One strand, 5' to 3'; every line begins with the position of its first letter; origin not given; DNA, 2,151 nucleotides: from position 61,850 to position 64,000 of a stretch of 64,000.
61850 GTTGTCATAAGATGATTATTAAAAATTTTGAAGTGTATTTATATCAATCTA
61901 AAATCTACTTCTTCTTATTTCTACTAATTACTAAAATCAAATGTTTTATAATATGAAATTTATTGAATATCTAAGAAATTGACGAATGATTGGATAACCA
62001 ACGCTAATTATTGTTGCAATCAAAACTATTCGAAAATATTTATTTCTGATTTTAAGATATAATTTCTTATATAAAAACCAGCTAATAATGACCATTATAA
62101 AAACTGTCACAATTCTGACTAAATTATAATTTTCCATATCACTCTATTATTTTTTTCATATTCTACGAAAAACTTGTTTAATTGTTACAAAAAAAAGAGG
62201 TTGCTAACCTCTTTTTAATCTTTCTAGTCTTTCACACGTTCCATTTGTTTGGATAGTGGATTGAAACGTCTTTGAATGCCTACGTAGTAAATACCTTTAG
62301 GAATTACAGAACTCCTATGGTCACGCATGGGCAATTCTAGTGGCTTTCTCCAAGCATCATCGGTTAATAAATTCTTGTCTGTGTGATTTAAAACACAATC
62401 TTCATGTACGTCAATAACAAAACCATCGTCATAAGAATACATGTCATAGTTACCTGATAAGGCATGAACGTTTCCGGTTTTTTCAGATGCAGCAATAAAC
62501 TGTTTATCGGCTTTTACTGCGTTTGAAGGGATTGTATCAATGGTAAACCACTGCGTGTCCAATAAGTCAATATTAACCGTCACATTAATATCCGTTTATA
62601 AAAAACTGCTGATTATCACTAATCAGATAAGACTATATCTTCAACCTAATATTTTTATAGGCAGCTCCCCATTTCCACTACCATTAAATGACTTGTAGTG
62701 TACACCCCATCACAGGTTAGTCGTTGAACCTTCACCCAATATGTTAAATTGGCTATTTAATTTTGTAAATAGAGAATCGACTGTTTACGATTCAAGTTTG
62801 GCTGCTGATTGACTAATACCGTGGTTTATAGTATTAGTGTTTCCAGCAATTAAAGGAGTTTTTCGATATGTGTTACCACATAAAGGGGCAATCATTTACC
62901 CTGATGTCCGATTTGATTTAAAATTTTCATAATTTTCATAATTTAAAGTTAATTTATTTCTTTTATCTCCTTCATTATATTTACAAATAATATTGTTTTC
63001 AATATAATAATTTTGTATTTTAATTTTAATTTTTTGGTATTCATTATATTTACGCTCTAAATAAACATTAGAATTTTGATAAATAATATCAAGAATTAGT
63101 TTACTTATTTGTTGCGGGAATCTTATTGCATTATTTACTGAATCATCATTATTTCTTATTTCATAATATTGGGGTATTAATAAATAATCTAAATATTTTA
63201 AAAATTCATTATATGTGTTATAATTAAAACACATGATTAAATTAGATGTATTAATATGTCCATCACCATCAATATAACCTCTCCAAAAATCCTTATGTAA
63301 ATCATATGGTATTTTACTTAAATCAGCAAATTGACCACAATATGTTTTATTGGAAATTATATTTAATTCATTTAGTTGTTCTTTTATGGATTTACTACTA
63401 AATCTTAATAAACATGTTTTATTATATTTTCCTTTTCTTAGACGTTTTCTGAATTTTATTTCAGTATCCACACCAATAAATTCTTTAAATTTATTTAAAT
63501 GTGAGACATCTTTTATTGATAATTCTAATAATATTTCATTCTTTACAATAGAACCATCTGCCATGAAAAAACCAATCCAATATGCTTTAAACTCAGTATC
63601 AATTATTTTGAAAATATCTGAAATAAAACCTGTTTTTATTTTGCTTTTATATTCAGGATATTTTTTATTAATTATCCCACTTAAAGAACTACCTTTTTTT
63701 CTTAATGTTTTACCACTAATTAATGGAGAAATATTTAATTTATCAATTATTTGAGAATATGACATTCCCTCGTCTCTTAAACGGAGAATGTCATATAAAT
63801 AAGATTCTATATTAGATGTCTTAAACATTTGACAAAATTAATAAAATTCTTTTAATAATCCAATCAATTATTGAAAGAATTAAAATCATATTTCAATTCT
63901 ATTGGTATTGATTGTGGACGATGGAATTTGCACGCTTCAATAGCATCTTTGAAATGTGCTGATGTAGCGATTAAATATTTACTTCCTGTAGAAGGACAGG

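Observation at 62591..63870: Group I intron with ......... homing endonuclease splitting a minus-strand gene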

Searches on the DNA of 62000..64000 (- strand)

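Call 4: search_rna_families(source=window, start=62200, end=64000, threshold=evalue, max_evalue=10, show_alignments=4)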
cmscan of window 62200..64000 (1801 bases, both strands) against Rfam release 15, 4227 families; matches with E-value up to 10: 5.
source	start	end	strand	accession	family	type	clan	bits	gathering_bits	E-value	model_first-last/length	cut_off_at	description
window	62609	62907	-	RF00028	Intron_gpI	Intron;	-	86.4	50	3.6e-22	1-253/253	no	Group I catalytic intron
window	63619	63661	+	RF01096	PK-HAV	Cis-reg;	-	23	50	6.9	1-56/56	no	HepA virus 3'-terminal pseudoknot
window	63478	63503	-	RF01711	Lnt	Cis-reg;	-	20.4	55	5.4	1-63/63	no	Lnt RNA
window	62247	62267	-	RF01315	CRISPR-DR2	Gene; CRISPR;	CL00014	17.6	37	7.3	1-30/30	no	CRISPR RNA direct repeat element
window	63725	63839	-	RF02577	tsr24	Gene; sRNA;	-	13.1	50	5.5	1-238/238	no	S. aureus tsr24 small RNA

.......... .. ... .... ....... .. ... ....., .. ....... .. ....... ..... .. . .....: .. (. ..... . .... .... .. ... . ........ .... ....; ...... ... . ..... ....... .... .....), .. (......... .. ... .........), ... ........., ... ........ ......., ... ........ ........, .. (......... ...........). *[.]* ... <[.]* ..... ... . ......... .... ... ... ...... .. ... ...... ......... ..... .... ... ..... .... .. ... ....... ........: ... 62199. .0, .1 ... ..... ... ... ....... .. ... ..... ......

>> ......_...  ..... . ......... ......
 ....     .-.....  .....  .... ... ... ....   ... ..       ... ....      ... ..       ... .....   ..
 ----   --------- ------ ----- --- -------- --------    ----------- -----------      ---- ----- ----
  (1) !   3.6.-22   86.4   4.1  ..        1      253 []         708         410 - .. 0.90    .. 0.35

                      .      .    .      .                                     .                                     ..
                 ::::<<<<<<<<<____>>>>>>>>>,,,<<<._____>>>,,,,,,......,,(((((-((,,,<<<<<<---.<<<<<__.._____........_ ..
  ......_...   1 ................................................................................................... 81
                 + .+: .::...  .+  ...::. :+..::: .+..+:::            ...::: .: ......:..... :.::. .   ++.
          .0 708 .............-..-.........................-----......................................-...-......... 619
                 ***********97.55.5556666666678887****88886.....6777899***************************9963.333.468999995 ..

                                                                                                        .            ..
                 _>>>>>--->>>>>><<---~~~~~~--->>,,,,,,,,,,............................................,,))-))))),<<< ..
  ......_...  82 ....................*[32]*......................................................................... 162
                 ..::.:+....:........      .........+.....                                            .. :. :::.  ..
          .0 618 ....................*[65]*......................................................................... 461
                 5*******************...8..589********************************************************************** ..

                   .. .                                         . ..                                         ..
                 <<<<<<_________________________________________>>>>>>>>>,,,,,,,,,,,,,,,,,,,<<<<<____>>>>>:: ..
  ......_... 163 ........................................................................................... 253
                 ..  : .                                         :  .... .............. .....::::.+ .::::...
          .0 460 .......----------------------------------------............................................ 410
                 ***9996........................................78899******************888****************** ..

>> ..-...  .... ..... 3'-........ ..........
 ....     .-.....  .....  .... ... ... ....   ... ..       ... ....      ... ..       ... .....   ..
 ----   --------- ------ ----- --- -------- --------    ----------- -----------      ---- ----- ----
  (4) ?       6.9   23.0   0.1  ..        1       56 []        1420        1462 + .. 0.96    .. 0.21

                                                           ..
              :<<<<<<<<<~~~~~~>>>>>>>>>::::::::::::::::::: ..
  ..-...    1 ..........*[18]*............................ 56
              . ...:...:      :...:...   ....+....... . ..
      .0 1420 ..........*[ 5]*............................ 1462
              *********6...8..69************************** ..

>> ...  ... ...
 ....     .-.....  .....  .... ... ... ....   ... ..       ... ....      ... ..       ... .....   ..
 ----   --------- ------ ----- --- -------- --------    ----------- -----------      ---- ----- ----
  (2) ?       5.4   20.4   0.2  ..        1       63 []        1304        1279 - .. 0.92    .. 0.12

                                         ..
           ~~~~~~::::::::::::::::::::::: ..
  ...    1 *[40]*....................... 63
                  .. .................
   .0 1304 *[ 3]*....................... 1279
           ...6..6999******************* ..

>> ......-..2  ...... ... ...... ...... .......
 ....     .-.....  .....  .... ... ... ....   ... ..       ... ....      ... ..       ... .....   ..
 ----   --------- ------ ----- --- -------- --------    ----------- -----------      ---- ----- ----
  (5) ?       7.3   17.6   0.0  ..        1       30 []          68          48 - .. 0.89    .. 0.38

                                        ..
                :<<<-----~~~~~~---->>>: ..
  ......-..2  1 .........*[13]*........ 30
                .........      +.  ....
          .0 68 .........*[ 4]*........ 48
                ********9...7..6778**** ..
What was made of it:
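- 62609..62907 (-): The stretch matched by Rfam Intron_gpI, from P1 through P9. It contains P (62851), Q (62810), R (62727) and S (62640). P7 is GACUA 62722-62718 paired with UAGUC 62635-62631. 86.4 bits, E 3.6e-22, full model 1-253 (call 4).
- On Group I intron (Rfam RF00028): 86.4 bits against 50, E 3.6e-22, full-length model match at 62609-62907(-) (call 4).
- Checked: Rfam RF00028 matches 62609-62907(-) at 86.4 bits against a gathering score of 50, E 3.6e-22 (call 4).
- Rfam scores 86.4 bits (call 4).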

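Call 9: search_dna_similar(query=window:62000-64000:-, collection=phages, mode=near, max_rows=30)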
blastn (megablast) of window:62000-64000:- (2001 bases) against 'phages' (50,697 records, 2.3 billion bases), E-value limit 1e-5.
No match.

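Call 57: search_rna_families(sources=[L256, L260], threshold=evalue, max_evalue=0.01)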
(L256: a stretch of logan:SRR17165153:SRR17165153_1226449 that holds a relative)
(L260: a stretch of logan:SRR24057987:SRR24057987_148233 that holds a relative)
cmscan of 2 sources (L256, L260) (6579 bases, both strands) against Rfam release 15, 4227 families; matches with E-value up to 0.01: 0.
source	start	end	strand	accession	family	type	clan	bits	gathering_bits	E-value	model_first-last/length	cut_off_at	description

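Call 70: search_rna_families(source=L256, start=1050, end=1450, threshold=evalue, max_evalue=0.01)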
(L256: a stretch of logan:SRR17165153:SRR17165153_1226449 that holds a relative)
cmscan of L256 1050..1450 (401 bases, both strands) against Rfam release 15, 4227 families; matches with E-value up to 0.01: 1.
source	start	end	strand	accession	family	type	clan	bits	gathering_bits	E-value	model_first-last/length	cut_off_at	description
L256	1103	1377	+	RF00028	Intron_gpI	Intron;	-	71.4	50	2.5e-18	1-253/253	no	Group I catalytic intron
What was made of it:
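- On Group I intron (Rfam RF00028): The allele in L256 scores 71.4 bits (call 70).
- An allele in L256 scores 71.4 bits (call 70).
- Tried and rejected: These were filter false negatives, corrected by narrow searches (calls 4, 70).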

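Call 81: search_rna_families(source=L260, start=1300, end=2800, threshold=evalue, max_evalue=0.1)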
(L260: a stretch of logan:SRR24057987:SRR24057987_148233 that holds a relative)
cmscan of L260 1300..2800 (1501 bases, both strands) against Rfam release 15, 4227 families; matches with E-value up to 0.1: 0.
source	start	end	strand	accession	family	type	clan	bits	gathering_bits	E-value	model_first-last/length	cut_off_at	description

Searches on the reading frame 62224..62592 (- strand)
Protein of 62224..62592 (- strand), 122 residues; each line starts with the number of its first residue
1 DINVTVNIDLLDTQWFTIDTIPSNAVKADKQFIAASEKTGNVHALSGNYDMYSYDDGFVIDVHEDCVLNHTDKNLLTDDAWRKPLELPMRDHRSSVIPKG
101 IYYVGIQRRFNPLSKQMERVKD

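Call 7: search_protein_families(library=pfam, proteins=[window:62224-62592:-], max_evalue=1)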
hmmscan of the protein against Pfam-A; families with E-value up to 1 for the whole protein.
window:62224-62592:- (122 aa): 0 families

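Call 8: search_protein_families(library=phrogs, proteins=[window:62224-62592:-], max_evalue=1)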
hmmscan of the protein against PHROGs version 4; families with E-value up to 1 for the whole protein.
window:62224-62592:- (122 aa): 0 families
